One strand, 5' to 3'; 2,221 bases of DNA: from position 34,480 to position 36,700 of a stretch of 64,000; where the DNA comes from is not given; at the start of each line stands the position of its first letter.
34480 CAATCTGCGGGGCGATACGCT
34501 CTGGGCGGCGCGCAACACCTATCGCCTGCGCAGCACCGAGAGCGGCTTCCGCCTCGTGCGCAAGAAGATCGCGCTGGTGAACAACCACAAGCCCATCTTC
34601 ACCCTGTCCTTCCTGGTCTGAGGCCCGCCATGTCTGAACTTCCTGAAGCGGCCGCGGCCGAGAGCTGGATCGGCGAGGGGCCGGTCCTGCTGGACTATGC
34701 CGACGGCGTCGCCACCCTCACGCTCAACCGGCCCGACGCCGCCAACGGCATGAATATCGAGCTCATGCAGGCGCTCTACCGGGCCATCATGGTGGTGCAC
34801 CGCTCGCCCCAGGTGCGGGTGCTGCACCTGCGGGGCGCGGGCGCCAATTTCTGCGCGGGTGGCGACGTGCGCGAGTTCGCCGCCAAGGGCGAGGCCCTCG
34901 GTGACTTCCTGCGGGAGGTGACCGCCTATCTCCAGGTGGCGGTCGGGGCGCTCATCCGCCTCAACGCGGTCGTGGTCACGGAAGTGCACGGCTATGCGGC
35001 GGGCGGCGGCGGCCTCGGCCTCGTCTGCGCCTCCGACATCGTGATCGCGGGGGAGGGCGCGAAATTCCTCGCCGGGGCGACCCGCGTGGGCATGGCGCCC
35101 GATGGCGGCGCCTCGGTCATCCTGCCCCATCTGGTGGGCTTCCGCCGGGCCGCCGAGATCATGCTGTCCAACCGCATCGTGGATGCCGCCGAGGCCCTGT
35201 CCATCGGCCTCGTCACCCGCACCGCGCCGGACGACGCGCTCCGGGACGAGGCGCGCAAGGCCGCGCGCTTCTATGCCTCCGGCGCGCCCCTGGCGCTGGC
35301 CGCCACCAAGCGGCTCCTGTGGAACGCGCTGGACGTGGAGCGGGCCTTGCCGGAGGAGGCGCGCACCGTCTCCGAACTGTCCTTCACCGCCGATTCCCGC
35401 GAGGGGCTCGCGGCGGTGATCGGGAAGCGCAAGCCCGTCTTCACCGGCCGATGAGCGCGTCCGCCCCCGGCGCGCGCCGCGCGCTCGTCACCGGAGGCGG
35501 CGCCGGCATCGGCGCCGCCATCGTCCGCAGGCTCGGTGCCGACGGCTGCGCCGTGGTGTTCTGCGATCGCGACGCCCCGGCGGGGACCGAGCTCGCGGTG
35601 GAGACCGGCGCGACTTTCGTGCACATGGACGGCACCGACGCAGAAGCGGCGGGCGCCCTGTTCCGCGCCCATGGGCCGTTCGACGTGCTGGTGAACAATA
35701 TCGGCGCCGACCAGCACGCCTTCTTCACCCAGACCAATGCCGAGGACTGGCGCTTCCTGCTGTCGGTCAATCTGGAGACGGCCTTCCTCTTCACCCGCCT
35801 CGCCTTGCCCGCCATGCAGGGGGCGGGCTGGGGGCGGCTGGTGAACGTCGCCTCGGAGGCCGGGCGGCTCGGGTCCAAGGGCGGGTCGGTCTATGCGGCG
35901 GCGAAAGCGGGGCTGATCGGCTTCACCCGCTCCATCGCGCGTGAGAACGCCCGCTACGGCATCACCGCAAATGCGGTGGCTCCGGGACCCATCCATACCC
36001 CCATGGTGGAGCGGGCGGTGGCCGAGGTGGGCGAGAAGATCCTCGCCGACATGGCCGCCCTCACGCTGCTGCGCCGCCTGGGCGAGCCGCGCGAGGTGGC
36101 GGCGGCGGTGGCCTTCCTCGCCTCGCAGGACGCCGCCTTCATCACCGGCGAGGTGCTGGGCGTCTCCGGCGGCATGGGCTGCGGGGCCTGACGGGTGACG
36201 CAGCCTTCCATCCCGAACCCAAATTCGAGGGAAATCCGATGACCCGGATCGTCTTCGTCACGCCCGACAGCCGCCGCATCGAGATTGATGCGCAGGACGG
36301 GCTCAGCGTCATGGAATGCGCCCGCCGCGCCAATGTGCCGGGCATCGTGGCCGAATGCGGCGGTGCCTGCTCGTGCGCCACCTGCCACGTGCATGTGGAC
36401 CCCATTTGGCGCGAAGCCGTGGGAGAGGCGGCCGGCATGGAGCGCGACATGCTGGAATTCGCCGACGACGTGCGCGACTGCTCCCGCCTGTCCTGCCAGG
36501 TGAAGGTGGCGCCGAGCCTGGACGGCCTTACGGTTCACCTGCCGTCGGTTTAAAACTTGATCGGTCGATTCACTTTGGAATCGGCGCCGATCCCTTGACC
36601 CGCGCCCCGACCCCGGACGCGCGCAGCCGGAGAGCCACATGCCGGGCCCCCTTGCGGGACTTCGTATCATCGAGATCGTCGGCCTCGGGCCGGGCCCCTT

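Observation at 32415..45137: TetR-controlled cluster for CoA-thioester-dependent aromatic acid dioxygenation, ipf (ibuprofen)-like in gene content but with extra CoA-chemistry genes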

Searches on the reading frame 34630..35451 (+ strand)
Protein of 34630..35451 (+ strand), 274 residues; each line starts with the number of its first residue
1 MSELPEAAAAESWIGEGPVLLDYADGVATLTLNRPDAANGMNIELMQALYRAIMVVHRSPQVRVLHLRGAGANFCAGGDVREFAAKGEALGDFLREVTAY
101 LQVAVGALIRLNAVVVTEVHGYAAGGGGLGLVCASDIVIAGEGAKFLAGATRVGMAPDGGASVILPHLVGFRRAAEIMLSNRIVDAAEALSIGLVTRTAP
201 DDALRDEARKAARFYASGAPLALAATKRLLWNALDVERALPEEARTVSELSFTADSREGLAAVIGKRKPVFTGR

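Call 5: search_protein_families(library=pfam, proteins=[window:34630-35451:+])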
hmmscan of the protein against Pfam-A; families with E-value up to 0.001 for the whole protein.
seq(274 aa): 2 families
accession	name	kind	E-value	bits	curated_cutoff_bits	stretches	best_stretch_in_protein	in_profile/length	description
PF00378.25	ECH_1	-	1.1e-43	149.8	27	1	25-273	4-250/251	Enoyl-CoA hydratase/isomerase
PF16113.10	ECH_2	-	1.2e-25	91.1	27.2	1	28-205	2-178/335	Enoyl-CoA hydratase/isomerase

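Call 7: search_protein_families(library=ncbifam, proteins=[window:34630-35451:+])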
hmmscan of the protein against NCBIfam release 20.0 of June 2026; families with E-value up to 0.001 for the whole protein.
window:34630-35451:+ (274 aa): 70 families (the best 25 are shown)
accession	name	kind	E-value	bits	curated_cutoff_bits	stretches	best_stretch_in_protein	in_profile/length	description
NF051848.1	EnCoAHydtEchA19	equivalog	1.6e-45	155.7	400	1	20-274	3-258/258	enoyl-CoA hydratase EchA19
TIGR02280.1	PaaB1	equivalog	7.9e-45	153.4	345.15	1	19-274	1-256/256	2-(1,2-epoxy-1,2-dihydrophenyl)acetyl-CoA isomerase PaaG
NF004635.0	PRK05981.1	equivalog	1.4e-44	152.6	351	1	19-274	6-266/266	enoyl-CoA hydratase/isomerase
NF006007.0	PRK08138.1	subfamily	3e-42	144.8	355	1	23-274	14-261/261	enoyl-CoA hydratase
NF006107.0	PRK08258.1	equivalog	1.6e-41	142.4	330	1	21-274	21-277/277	enoyl-CoA hydratase family protein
NF004781.0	PRK06127.1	subfamily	1e-40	140.1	291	1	16-274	10-269/269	enoyl-CoA hydratase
NF006699.0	PRK09245.1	subfamily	1.8e-40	138.9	354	1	19-274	5-266/266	crotonase/enoyl-CoA hydratase family protein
NF006008.0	PRK08139.1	equivalog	5.3e-40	137.6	313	1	18-272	12-264/266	enoyl-CoA hydratase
NF046063.1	oxepin_alt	equivalog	5.3e-40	137.5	300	1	25-269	8-253/254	oxepin-CoA hydrolase, alternative type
NF004840.0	PRK06190.1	equivalog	6.9e-40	137.3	253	1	19-247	6-232/260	enoyl-CoA hydratase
NF006109.0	PRK08260.1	subfamily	3.1e-39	135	320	1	20-273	7-277/296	enoyl-CoA hydratase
NF050134.1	TdecoylIsomFabM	equivalog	2.2e-38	132.2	400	1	20-273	5-260/261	trans-2-decenoyl-ACP isomerase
NF005675.0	PRK07468.1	equivalog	3e-38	132.1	350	1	25-271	13-259/262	crotonase/enoyl-CoA hydratase family protein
NF005804.0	PRK07659.1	equivalog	3.4e-38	131.6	311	1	19-273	8-259/260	enoyl-CoA hydratase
NF004857.0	PRK06210.1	equivalog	6.2e-38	130.8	341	1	18-273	9-274/275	enoyl-CoA hydratase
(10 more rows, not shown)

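Call 40: search_solved_structures(query=window:34630-35451:+, max_evalue=1e-25, show_alignments=3)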
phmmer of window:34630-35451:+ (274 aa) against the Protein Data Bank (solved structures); distinct sequences matched with E-value up to 1e-25: 33.
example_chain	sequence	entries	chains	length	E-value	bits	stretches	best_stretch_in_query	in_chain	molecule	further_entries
6sl9_AAA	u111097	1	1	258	3.6e-40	141.4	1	17-274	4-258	Enoyl-CoA hydratase/carnithine racemase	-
6slb_AAA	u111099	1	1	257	3.9e-40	141.3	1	17-274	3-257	Enoyl-CoA hydratase/carnithine racemase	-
3hrx_A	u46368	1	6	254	9.2e-40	140.1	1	19-274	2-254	Probable enoyl-CoA hydratase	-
6sla_AAA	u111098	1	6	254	4.8e-39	137.7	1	20-274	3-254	Enoyl-CoA hydratase/carnithine racemase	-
4fzw_C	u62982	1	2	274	8.8e-34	120.5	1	23-274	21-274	1,2-epoxyphenylacetyl-CoA isomerase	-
5e0n_X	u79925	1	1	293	1.1e-32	116.9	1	19-272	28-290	Enoyl-CoA hydratase/isomerase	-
2ej5_A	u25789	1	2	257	9.3e-32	113.8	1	26-273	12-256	Enoyl-CoA hydratase subunit II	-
5ve2_A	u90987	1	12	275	2e-31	112.7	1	26-271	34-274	Enoyl-CoA hydratase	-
5ylo_A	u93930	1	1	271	3.4e-31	112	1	24-274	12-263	Probable enoyl-CoA hydratase/isomerase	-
5zai_A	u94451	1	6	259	6e-31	111.2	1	29-274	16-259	3-hydroxypropionyl-coenzyme A dehydratase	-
9qwv_A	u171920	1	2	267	1.8e-29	106.4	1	25-272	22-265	Enoyl-CoA hydratase, mitochondrial, putative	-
4fjw_D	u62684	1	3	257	6e-29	104.6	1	19-274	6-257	Probable enoyl-CoA hydratase echA8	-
3h81_A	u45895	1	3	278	6.5e-29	104.5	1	19-274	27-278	enoyl-CoA hydratase echA8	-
4lk5_A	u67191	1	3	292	6.5e-29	104.5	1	22-274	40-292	enoyl-CoA hydratase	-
3q0j_A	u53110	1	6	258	6.5e-29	104.5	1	19-274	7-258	enoyl-CoA hydratase echA8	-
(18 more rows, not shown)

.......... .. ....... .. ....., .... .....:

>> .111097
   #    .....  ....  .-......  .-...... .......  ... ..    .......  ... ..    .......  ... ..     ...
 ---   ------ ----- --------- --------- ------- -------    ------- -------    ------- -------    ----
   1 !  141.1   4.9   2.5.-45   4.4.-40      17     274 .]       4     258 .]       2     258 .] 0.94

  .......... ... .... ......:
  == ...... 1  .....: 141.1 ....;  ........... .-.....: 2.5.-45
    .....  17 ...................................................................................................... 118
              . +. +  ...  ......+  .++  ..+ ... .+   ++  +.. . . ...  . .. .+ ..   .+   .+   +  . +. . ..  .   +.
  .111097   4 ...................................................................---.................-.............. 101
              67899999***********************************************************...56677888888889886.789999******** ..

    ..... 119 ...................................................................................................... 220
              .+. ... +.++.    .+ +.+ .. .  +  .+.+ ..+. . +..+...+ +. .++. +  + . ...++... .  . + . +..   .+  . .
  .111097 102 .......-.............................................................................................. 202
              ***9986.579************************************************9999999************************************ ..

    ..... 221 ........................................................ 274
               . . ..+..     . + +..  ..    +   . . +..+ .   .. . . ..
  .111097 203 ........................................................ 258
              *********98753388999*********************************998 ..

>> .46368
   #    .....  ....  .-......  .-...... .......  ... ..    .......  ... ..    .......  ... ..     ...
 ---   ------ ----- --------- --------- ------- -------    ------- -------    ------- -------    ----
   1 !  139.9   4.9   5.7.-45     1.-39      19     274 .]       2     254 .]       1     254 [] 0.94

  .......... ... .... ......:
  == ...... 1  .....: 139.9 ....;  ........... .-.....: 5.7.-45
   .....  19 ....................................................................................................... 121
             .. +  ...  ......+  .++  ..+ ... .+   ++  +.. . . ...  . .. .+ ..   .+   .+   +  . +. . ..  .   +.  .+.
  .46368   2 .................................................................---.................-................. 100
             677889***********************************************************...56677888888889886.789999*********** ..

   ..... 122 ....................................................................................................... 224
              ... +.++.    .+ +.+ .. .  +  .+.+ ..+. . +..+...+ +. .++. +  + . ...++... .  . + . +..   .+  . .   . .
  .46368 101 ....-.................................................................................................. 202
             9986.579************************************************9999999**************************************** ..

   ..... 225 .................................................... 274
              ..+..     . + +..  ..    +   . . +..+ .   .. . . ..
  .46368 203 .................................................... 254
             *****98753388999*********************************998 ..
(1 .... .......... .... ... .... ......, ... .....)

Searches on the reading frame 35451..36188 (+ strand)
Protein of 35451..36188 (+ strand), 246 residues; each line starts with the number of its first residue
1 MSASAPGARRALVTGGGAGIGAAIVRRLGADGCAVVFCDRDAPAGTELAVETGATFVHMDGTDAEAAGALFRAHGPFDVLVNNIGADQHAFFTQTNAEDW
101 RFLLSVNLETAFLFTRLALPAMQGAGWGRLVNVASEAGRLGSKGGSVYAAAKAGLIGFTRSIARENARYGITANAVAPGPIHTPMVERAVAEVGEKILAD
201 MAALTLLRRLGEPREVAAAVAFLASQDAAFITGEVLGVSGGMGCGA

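Call 5: search_protein_families(library=pfam, proteins=[window:35451-36188:+])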
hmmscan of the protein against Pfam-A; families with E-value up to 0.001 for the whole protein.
seq(246 aa): 3 families
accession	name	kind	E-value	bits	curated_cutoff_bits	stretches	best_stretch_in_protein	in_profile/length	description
PF13561.12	adh_short_C2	-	1.9e-53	181.9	27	1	18-242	6-235/236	Enoyl-(Acyl carrier protein) reductase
PF00106.31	adh_short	-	8.2e-48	162.9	26.6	1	11-190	3-191/195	short chain dehydrogenase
PF01370.27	Epimerase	-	5.4e-07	29.7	20.9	1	11-207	1-202/240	NAD dependent epimerase/dehydratase family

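Call 7: search_protein_families(library=ncbifam, proteins=[window:35451-36188:+])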
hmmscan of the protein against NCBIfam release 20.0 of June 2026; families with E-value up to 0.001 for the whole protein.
window:35451-36188:+ (246 aa): 225 families (the best 25 are shown)
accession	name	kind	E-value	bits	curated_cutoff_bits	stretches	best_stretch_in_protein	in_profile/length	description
NF009464.0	PRK12824.1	subfamily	1e-60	205.4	269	1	9-242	3-242/245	3-oxoacyl-ACP reductase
NF009466.0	PRK12826.1-2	subfamily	1.2e-60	205.1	222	1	8-244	3-246/248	3-oxoacyl-ACP reductase FabG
NF004198.0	PRK05653.1-3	equivalog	6e-58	196.2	296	1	8-242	7-246/248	3-oxoacyl-ACP reductase FabG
TIGR01830.1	3oxo_ACP_reduc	equivalog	4.6e-57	193.5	297.75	1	11-242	1-238/239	3-oxoacyl-[acyl-carrier-protein] reductase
TIGR01829.1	AcAcCoA_reduct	subfamily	2.6e-56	191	302.1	1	10-242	2-240/242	acetoacetyl-CoA reductase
TIGR03206.1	benzo_BadH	equivalog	7.8e-54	182.7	431.2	1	10-242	5-248/250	2-hydroxycyclohexanecarboxyl-CoA dehydrogenase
NF005559.1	PRK07231.1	subfamily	1.2e-51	175.6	215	1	9-242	5-247/249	glucose 1-dehydrogenase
NF004791.0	PRK06138.1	equivalog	9.3e-51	172.5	312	1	9-242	6-249/252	SDR family oxidoreductase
NF004197.0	PRK05653.1-1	equivalog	6.7e-50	170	332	1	9-242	8-246/249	3-oxoacyl-ACP reductase FabG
NF052558.1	MBtsdlDhBudC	equivalog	2.5e-48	164.8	270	1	11-242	6-241/250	meso-2,3-butanediol dehydrogenase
NF040605.2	mycolic_FabG1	exception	4.4e-48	164.1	420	1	9-245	2-232/233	3-oxoacyl-ACP reductase FabG1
NF004200.0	PRK05653.1-5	equivalog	6.1e-48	163.5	273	1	9-242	3-241/242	3-oxoacyl-ACP reductase FabG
TIGR01963.1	PHB_DH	subfamily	2e-47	161.6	307.05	1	9-241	2-251/255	3-hydroxybutyrate dehydrogenase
NF009093.0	PRK12429.1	subfamily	5.4e-47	160.3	258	1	9-241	6-255/259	3-hydroxybutyrate dehydrogenase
NF004778.0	PRK06124.1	equivalog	7.4e-47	159.9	303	1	9-242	12-252/256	SDR family oxidoreductase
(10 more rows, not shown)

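Call 47: search_solved_structures(query=window:35451-36188:+, max_evalue=1e-35)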
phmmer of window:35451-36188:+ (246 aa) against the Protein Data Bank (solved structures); distinct sequences matched with E-value up to 1e-35: 53.
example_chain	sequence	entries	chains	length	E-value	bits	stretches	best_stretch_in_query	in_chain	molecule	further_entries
2ph3_A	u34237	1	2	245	7.1e-45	156.8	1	9-242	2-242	3-oxoacyl-[acyl carrier protein] reductase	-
4nbu_A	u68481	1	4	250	2.9e-41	145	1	10-242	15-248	3-oxoacyl-(Acyl-carrier-protein) reductase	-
4wjz_A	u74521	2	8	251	5.9e-41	143.9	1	9-242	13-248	3-oxoacyl-[acyl-carrier-protein] reductase FabG | 3-oxoacyl-[acyl-carrier protein] reductase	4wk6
2et6_A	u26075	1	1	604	6.9e-41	143.7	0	71-225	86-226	(3R)-hydroxyacyl-CoA dehydrogenase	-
3tzh_A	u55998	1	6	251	1.2e-40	142.9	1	9-242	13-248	3-oxoacyl-[acyl-carrier protein] reductase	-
5end_A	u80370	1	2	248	1.8e-40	142.4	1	9-242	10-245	3-oxoacyl-[acyl-carrier-protein] reductase FabG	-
3op4_A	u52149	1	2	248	2.2e-40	142.1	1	9-242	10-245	3-oxoacyl-[acyl-carrier protein] reductase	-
3rro_A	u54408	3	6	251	2.3e-40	142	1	9-242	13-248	3-ketoacyl-(acyl-carrier-protein) reductase | 3-oxoacyl-[acyl-carrier protein] reductase | 3-oxoacyl-[acyl-carrier-protein] reductase FabG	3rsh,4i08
3ezl_A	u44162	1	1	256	2.3e-40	142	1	8-245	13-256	Acetoacetyl-CoA reductase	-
5vml_A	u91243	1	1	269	2.3e-40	142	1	8-245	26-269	Acetoacetyl-CoA reductase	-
2ntn_A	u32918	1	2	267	3.1e-40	141.6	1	8-245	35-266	3-oxoacyl-[acyl-carrier-protein] reductase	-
5ovj_A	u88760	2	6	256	7.9e-40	140.2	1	8-245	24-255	3-oxoacyl-[acyl-carrier-protein] reductase FabG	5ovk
3tzc_A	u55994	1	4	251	9.9e-40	139.9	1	9-242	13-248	3-oxoacyl-[acyl-carrier protein] reductase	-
1uzm_A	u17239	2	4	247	1e-39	139.9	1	8-245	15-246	3-OXOACYL-[ACYL-CARRIER PROTEIN] REDUCTASE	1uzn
1uzl_A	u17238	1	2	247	1.1e-39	139.8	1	8-245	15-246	3-OXOACYL-[ACYL-CARRIER PROTEIN] REDUCTASE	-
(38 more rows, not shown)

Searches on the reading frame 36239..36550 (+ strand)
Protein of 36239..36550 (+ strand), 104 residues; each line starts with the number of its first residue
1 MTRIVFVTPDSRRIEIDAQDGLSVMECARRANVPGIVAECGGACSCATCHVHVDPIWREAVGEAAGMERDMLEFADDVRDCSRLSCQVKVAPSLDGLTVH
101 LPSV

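Call 5: search_protein_families(library=pfam, proteins=[window:36239-36550:+])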
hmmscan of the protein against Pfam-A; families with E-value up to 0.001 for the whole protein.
seq(104 aa): 1 family
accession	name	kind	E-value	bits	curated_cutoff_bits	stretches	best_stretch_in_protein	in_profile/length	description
PF00111.32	Fer2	-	6e-10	39.4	21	1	7-90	1-76/77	2Fe-2S iron-sulfur cluster binding domain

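Call 7: search_protein_families(library=ncbifam, proteins=[window:36239-36550:+])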
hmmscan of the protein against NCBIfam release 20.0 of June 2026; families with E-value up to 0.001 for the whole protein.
window:36239-36550:+ (104 aa): 3 families
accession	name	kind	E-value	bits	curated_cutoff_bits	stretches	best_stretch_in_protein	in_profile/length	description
TIGR02007.1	fdx_isc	equivalog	4.2e-12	46.2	132.1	1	15-102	17-100/110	ISC system 2Fe-2S type ferredoxin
TIGR01941.1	nqrF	equivalog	2.3e-06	26.8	295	1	16-94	44-116/405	NADH:ubiquinone reductase (Na(+)-transporting) subunit F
NF040756.1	corr_regen_AcsV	exception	1.7e-05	23.4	800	1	6-93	4-80/632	corrinoid activation/regeneration protein AcsV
